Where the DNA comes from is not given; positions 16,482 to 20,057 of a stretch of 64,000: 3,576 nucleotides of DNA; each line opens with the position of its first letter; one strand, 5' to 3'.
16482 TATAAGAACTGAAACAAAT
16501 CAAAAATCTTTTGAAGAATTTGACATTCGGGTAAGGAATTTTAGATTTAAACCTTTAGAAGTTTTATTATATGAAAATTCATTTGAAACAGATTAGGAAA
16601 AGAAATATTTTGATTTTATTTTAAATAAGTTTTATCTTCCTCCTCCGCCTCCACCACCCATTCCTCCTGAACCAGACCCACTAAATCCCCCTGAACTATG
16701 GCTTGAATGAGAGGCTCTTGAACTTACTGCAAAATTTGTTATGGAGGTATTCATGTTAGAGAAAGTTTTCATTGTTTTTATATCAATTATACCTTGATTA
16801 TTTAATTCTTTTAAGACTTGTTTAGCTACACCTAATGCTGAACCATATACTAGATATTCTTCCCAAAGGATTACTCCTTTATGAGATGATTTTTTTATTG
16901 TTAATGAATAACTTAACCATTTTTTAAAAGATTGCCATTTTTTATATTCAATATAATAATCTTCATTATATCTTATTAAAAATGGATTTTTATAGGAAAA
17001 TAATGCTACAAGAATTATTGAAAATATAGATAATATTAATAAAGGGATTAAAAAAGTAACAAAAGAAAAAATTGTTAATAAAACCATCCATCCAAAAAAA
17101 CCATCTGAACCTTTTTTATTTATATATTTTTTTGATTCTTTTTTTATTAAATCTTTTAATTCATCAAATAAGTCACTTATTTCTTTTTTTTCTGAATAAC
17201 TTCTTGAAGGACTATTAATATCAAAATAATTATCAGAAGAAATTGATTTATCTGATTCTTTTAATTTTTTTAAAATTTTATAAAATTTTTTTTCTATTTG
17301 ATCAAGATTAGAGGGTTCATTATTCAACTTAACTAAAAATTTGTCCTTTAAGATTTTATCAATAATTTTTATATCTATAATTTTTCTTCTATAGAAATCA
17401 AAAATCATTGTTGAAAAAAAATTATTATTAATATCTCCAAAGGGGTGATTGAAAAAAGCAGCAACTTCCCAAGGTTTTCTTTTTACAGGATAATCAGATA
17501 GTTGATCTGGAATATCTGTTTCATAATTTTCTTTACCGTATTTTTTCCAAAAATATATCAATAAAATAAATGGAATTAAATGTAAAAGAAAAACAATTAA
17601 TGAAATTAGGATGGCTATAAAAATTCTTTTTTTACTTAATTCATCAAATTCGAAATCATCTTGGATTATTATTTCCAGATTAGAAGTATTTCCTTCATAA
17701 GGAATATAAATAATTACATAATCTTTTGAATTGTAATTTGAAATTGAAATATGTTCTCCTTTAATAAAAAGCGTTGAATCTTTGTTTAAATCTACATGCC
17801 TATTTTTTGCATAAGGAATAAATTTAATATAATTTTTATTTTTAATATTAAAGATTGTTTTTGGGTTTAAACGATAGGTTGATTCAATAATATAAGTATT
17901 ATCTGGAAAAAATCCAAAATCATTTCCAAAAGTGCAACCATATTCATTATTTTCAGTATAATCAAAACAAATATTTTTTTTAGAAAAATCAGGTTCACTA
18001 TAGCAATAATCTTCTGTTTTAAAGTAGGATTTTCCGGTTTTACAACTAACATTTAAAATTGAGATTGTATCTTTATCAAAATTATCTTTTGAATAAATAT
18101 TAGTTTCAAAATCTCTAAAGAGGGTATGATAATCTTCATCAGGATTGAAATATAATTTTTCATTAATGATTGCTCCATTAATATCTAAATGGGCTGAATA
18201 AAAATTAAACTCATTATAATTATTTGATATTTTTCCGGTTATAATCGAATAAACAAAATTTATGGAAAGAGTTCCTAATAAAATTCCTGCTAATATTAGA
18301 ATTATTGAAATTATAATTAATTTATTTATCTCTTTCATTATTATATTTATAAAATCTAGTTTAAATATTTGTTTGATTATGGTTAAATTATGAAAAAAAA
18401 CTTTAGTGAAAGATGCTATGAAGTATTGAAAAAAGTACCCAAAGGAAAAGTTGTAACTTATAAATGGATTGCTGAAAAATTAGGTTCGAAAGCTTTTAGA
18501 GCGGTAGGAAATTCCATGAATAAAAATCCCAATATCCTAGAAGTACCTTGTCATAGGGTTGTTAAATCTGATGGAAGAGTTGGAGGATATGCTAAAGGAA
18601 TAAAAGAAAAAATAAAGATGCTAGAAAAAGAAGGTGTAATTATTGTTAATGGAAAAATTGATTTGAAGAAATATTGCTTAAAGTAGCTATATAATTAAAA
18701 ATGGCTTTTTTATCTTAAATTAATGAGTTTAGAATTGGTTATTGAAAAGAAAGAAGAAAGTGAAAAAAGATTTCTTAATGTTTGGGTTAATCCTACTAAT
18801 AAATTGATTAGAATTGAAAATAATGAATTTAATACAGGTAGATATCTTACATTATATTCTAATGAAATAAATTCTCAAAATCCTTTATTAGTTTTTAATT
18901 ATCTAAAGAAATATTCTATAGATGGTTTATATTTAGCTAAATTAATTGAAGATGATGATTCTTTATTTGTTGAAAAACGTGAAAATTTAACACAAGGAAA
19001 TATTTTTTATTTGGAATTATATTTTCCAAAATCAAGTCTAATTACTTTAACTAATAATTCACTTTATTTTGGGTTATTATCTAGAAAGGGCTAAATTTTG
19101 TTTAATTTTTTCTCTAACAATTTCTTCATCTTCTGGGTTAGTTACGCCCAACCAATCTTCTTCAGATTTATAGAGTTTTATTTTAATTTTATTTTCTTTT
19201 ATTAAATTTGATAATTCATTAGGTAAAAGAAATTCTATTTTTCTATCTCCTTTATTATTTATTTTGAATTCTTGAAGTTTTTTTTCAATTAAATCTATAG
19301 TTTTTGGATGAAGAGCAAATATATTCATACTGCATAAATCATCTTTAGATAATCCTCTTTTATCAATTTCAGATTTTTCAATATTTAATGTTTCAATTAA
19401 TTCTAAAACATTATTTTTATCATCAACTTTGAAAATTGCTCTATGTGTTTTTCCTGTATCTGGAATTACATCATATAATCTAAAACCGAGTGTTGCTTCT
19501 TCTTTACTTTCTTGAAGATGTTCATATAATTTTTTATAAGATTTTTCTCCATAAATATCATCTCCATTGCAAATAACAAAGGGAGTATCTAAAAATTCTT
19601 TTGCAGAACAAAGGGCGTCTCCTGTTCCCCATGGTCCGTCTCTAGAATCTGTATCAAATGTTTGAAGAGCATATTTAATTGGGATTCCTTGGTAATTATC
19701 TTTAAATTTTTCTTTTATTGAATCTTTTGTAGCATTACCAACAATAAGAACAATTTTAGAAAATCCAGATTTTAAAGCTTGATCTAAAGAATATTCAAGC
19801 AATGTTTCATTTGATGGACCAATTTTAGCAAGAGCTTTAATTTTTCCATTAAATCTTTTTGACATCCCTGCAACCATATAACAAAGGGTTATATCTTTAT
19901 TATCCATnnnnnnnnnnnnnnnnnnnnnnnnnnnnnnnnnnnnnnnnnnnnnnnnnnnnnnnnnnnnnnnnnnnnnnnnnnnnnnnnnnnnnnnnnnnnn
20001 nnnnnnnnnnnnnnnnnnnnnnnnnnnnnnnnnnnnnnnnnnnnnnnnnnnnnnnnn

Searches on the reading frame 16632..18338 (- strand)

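Call 94: search_protein_families(library=pfam, proteins=[window:16632-18338:-], max_evalue=0.001)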
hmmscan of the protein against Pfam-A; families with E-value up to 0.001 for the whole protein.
window:16632-18338:- (568 aa): 1 family
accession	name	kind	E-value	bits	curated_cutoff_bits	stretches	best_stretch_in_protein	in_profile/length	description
PF20990.2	DUF2207_C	-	3.7e-28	99.3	33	1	282-512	7-247/247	Predicted membrane protein (DUF2207) C-terminal domain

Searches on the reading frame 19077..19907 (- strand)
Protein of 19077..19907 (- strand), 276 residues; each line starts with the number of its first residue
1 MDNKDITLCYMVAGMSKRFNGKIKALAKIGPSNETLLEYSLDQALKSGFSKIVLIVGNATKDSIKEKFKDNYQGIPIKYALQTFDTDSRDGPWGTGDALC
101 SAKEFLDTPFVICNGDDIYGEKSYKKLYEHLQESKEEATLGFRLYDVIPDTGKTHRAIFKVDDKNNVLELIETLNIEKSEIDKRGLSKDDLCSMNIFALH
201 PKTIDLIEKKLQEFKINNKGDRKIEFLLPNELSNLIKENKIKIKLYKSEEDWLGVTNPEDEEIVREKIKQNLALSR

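Call 34: search_protein_families(library=pfam, proteins=[window:19077-19907:-], max_evalue=0.001)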
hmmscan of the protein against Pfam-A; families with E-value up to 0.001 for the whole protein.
window:19077-19907:- (276 aa): 2 families
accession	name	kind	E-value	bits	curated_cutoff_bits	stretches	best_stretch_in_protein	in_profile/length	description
PF00483.29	NTP_transferase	-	2.7e-11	43.9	21.2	1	33-207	31-188/245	Nucleotidyl transferase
PF12804.13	NTP_transf_3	-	9.2e-06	26.4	27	1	11-138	4-118/160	MobA-like NTP transferase domain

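Call 36: search_protein_families(library=ncbifam, proteins=[window:19077-19907:-], max_evalue=0.001)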
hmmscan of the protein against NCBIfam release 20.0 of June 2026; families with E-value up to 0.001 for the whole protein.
window:19077-19907:- (276 aa): 10 families
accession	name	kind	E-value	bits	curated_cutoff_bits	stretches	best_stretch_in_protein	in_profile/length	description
TIGR03992.1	Arch_glmU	subfamily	3.7e-15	55.7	292.1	1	24-260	23-219/393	bifunctional sugar-1-phosphate nucleotidylyltransferase/acetyltransferase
NF041313.1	UDPGP_AglF_Halo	equivalog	1.3e-14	54.3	400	1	24-175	23-160/234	UTP--glucose-1-phosphate uridylyltransferase AglF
TIGR01208.1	rmlA_long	equivalog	2.2e-08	33.4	320.25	1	32-179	28-164/353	glucose-1-phosphate thymidylyltransferase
NF049965.1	GlMnHpPGnyltfHddC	equivalog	1.7e-07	31.1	300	1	14-120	9-109/221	D-glycero-D-manno-heptose 1-phosphate guanosyltransferase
NF010934.1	PRK14354.1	equivalog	2e-06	26.6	450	1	11-269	5-241/447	bifunctional UDP-N-acetylglucosamine diphosphorylase/glucosamine-1-phosphate N-acetyltransferase GlmU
NF041135.1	IPPtranDIPPsyn_Thcocales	equivalog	6.6e-06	25.4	580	1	11-126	6-111/419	bifunctional L-myo-inositol-1-phosphate cytidylyltransferase/CDP-L-myo-inositol myo-inositolphosphotransferase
TIGR01099.1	galU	equivalog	4.4e-05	23.2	326.8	0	12-72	8-69/261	UTP--glucose-1-phosphate uridylyltransferase GalU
NF010933.0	PRK14353.1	equivalog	0.00012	20.8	505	1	4-178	4-164/453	bifunctional UDP-N-acetylglucosamine diphosphorylase/glucosamine-1-phosphate N-acetyltransferase GlmU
TIGR01173.1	glmU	equivalog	0.00045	19.2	366.85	1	12-140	7-124/452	bifunctional UDP-N-acetylglucosamine diphosphorylase/glucosamine-1-phosphate N-acetyltransferase GlmU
NF010935.0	PRK14355.1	equivalog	0.00055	18.7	718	1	10-113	8-103/459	bifunctional UDP-N-acetylglucosamine diphosphorylase/glucosamine-1-phosphate N-acetyltransferase GlmU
